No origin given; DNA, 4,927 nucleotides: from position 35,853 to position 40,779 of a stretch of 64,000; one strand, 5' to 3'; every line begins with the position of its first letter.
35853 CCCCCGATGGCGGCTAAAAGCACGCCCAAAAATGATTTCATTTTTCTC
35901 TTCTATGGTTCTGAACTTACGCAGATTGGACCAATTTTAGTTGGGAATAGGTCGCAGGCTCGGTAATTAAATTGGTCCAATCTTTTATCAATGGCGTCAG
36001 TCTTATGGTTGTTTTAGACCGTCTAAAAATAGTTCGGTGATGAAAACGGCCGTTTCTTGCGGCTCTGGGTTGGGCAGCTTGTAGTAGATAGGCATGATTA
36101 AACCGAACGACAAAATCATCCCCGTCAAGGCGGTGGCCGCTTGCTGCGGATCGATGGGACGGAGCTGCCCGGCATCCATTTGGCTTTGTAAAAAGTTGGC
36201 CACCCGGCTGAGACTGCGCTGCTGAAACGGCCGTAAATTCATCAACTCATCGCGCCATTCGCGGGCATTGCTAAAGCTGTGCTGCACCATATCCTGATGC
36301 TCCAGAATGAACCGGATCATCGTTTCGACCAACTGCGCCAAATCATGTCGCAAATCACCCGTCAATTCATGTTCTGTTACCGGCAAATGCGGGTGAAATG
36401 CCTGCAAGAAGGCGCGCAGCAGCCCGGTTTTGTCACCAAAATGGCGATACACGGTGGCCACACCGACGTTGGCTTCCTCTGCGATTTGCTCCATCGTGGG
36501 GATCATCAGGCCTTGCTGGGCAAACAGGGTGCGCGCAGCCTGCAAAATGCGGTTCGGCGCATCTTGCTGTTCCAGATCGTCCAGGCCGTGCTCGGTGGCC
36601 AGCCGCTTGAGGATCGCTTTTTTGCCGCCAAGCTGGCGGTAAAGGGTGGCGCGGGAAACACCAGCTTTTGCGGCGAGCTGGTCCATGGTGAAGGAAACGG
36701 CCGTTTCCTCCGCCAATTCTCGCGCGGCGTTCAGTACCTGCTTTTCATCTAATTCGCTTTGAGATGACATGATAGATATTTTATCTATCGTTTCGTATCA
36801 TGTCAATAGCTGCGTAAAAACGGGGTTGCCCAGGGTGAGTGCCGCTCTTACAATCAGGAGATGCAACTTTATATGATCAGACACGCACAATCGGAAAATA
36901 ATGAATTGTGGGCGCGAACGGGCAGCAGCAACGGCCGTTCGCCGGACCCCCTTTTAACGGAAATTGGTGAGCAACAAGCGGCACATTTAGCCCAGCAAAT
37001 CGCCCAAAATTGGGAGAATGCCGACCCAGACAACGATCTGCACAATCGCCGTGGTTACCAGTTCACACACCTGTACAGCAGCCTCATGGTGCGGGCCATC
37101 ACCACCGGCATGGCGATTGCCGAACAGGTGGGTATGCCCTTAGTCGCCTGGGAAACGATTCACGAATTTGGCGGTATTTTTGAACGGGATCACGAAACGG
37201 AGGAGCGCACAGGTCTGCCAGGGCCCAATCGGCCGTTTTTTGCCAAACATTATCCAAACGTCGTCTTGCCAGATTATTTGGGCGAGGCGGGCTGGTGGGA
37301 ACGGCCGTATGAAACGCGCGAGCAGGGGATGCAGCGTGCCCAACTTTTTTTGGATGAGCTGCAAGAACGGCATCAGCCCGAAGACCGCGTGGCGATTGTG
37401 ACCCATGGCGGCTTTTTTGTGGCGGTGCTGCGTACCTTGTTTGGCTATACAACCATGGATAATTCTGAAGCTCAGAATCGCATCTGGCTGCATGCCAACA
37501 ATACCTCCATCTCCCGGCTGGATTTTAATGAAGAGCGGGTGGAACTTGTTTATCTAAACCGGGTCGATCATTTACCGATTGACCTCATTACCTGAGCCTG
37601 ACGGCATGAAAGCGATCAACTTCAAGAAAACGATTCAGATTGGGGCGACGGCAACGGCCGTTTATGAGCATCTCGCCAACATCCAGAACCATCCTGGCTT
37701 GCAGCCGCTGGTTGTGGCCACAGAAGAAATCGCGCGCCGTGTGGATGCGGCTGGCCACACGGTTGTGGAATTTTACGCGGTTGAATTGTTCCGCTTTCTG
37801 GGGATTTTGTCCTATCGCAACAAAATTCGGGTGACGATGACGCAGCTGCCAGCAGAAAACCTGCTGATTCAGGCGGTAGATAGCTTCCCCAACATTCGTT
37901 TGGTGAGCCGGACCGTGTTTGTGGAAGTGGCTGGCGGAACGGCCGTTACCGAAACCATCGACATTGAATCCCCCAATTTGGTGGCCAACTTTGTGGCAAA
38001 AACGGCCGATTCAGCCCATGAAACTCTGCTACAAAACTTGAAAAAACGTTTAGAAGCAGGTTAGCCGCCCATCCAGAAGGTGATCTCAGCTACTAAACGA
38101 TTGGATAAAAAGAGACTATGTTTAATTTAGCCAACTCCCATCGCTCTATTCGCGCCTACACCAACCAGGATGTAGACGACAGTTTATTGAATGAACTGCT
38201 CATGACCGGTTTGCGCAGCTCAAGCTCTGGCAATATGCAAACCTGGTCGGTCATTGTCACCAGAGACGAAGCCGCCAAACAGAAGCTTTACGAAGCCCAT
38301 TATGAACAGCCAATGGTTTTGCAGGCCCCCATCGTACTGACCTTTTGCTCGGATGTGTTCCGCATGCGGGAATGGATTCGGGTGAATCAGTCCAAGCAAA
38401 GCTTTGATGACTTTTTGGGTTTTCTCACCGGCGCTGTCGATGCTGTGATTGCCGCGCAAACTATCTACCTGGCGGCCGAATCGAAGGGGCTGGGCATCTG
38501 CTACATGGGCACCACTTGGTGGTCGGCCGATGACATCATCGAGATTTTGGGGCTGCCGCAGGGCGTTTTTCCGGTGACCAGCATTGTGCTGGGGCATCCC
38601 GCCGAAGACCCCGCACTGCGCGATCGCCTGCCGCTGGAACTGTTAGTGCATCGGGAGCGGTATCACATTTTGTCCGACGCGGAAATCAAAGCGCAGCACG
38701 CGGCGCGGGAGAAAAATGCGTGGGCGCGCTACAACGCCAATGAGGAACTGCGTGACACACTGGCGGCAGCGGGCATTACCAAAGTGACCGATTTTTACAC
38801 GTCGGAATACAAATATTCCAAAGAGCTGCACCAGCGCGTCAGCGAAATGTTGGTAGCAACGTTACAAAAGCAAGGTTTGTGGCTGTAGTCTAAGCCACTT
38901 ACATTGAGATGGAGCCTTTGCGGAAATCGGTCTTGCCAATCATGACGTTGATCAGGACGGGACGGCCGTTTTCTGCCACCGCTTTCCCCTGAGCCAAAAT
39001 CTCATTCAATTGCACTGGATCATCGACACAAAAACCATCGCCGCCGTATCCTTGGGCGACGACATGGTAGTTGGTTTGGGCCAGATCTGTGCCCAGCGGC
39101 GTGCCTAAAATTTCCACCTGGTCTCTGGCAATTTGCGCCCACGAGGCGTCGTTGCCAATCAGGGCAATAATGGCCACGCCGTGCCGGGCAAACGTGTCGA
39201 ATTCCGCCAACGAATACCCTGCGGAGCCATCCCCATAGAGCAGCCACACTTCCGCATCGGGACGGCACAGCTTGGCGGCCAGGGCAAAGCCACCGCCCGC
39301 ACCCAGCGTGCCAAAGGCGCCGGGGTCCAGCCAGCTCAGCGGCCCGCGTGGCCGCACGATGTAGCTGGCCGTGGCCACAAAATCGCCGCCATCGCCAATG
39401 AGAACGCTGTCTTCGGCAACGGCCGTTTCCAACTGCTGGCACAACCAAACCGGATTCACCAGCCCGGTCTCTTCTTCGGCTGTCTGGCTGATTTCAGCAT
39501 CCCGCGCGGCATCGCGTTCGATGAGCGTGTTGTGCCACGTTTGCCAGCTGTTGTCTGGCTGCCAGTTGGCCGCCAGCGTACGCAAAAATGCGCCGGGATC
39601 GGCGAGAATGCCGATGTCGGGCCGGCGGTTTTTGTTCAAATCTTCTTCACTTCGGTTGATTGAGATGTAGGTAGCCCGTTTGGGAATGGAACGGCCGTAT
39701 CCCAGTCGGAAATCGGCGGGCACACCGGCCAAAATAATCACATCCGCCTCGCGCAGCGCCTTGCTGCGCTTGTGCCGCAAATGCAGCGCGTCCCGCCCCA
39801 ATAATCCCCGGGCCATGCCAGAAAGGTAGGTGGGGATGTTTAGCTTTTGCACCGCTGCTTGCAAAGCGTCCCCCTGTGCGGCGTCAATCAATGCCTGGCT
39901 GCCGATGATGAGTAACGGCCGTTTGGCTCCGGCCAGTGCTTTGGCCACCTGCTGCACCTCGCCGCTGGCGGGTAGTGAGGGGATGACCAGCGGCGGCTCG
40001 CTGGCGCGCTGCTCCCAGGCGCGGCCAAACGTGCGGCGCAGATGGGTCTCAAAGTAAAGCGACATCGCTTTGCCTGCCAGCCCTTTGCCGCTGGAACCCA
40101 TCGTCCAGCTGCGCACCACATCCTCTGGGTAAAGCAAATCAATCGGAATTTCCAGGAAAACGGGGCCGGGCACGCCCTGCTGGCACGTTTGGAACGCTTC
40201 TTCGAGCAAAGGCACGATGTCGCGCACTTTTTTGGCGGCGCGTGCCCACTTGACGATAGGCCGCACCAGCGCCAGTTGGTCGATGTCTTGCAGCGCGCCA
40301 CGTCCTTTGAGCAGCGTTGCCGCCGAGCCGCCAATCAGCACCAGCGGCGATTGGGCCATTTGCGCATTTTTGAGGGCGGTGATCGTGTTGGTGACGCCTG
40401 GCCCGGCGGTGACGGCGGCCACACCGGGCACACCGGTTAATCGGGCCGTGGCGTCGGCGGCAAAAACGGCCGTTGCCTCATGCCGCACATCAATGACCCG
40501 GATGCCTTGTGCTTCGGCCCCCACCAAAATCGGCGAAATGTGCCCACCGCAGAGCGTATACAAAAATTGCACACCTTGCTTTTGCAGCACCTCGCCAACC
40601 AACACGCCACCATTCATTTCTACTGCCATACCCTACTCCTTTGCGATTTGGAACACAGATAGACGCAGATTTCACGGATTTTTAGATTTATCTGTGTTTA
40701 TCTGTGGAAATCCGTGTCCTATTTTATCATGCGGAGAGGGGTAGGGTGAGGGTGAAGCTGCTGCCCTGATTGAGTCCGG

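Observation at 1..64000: Highly iterated 8-bp palindrome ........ (HIP-like, but not HIP1) saturates the window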

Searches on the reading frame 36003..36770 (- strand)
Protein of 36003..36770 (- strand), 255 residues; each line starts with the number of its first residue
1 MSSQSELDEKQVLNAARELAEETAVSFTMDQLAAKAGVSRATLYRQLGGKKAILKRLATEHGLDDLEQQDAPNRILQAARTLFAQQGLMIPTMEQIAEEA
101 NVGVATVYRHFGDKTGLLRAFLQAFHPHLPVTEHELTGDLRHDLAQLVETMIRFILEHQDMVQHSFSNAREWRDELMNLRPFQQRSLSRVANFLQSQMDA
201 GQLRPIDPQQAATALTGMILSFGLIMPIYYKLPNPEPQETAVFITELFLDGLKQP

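Call 21: search_protein_families(library=pfam, max_evalue=0.00001, proteins=[window:36003-36770:-])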
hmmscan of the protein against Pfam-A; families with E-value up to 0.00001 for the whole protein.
window:36003-36770:- (255 aa): 5 families
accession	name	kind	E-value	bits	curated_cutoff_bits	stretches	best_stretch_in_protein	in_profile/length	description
PF00440.29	TetR_N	-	5.8e-25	87.3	24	2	75-120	1-46/47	Bacterial regulatory proteins, tetR family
PF14246.11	TetR_C_7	-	7e-07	29.7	22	1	183-241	45-103/119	AefR-like transcriptional repressor, C-terminal domain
PF02796.21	HTH_7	-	8.9e-07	29.4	23.8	0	94-111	25-42/45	Helix-turn-helix domain of resolvase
PF16859.10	TetR_C_11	-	4.2e-06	27.5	32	1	137-220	4-91/113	Tetracyclin repressor-like, C-terminal domain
PF00356.27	LacI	-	6.7e-06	26.2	27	0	92-109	1-18/46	Bacterial regulatory proteins, lacI family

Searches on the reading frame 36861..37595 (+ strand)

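Call 21: search_protein_families(library=pfam, max_evalue=0.00001, proteins=[window:36861-37595:+])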
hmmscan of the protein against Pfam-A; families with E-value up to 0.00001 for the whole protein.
window:36861-37595:+ (244 aa): 1 family
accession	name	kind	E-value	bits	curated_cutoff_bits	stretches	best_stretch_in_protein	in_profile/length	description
PF00300.27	His_Phos_1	-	2e-23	83.5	21.7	1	65-233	42-192/194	Histidine phosphatase superfamily (branch 1)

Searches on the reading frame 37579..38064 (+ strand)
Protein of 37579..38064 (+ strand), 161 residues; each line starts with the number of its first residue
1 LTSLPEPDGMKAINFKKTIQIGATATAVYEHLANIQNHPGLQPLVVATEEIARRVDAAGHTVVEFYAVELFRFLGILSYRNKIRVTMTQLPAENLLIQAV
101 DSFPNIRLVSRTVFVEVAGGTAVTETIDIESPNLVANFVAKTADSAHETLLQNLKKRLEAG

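Call 22: search_protein_families(library=pfam, max_evalue=0.00001, proteins=[window:37579-38064:+])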
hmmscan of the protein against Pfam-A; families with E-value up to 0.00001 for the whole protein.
window:37579-38064:+ (161 aa): 1 family
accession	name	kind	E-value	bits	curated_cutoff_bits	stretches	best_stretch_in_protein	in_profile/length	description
PF10604.15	Polyketide_cyc2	-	3.6e-09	37.5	27.4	1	13-159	2-142/142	Polyketide cyclase / dehydrase and lipid transport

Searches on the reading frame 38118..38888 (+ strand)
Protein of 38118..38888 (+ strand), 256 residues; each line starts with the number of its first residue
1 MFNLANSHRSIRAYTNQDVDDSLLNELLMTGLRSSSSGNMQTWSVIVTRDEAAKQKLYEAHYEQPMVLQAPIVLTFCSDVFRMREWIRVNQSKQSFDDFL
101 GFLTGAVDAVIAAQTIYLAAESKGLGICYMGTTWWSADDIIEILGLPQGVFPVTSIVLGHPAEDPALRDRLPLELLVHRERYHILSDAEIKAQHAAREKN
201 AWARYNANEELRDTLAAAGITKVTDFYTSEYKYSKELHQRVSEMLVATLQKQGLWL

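Call 22: search_protein_families(library=pfam, max_evalue=0.00001, proteins=[window:38118-38888:+])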
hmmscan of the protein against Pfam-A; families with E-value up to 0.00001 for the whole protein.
window:38118-38888:+ (256 aa): 1 family
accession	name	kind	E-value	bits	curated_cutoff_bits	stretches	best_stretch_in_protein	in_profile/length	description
PF00881.29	Nitroreductase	-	1.7e-22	80.8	23.5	1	7-160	3-167/167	Nitroreductase family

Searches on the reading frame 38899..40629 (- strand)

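Call 10: search_protein_families(library=pfam, proteins=[window:38899-40629:-])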
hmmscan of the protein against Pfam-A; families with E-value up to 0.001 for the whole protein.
window:38899-40629:- (576 aa): 3 families
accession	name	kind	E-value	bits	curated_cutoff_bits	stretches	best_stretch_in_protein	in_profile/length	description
PF02776.23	TPP_enzyme_N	-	3.6e-32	111.1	26.8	1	5-121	1-119/119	Thiamine pyrophosphate enzyme, N-terminal TPP binding domain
PF02775.26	TPP_enzyme_C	-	3.6e-24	85.7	21.9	1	414-562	2-151/151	Thiamine pyrophosphate enzyme, C-terminal TPP binding domain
PF00205.28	TPP_enzyme_M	-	5.7e-21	75.1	30.4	1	225-352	1-137/137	Thiamine pyrophosphate enzyme, central domain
